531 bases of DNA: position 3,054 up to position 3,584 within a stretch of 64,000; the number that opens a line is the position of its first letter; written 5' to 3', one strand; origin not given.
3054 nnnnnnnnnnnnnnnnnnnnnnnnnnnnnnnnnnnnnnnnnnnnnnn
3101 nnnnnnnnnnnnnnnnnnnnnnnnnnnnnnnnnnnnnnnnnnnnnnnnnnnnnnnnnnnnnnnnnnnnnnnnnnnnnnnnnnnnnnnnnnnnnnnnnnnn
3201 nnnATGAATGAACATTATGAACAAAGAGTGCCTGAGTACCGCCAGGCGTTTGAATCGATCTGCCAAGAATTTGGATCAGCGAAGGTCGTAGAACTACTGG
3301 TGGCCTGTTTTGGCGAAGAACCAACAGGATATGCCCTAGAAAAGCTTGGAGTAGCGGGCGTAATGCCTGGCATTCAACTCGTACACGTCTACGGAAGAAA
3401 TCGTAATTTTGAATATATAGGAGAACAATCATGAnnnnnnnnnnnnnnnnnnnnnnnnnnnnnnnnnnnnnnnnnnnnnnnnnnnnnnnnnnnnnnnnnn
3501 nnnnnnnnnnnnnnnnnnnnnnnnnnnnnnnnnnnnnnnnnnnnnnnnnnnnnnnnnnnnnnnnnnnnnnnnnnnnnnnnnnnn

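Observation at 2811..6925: Indole-salvage style trp module: trpR-like, leader, two unknown coupled ORFs, trpB, trpA, trpS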

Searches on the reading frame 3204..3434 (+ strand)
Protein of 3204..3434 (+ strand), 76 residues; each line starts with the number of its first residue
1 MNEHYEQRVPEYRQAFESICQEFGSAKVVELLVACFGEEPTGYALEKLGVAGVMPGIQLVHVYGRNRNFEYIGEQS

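Call 3: search_protein_families(library=pfam, proteins=[window:3204-3434:+], max_evalue=0.01)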
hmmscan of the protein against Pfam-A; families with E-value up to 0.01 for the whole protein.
window:3204-3434:+ (76 aa): 0 families

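Call 10: search_protein_families(library=ncbifam, proteins=[window:3204-3434:+], max_evalue=0.01)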
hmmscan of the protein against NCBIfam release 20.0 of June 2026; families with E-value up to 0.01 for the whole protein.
window:3204-3434:+ (76 aa): 0 families

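Call 19: find_homologous_proteins(query=window:3204-3434:+, max_evalue=0.01)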
Query window:3204-3434:+ (76 aa): 3 proteins with E <= 0.01 among 3 candidates.
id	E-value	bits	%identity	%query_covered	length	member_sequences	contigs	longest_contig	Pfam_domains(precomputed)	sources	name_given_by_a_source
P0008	3.2e-44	166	100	100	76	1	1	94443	-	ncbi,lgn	-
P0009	4.8e-33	130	80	100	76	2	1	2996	-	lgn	-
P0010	8.2e-23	98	66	97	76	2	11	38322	-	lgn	-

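Call 69: search_protein_families(library=phrogs, proteins=[window:3204-3434:+, P0010], max_evalue=0.05)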
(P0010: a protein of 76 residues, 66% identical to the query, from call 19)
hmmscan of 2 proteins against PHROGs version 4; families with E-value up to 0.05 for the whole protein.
window:3204-3434:+ (76 aa): 0 families

P0010 (76 aa): 0 families

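Call 86: search_protein_families(library=padloc, proteins=[window:3204-3434:+], max_evalue=0.05)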
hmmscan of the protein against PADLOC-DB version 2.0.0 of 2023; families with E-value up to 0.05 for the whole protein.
window:3204-3434:+ (76 aa): 0 families
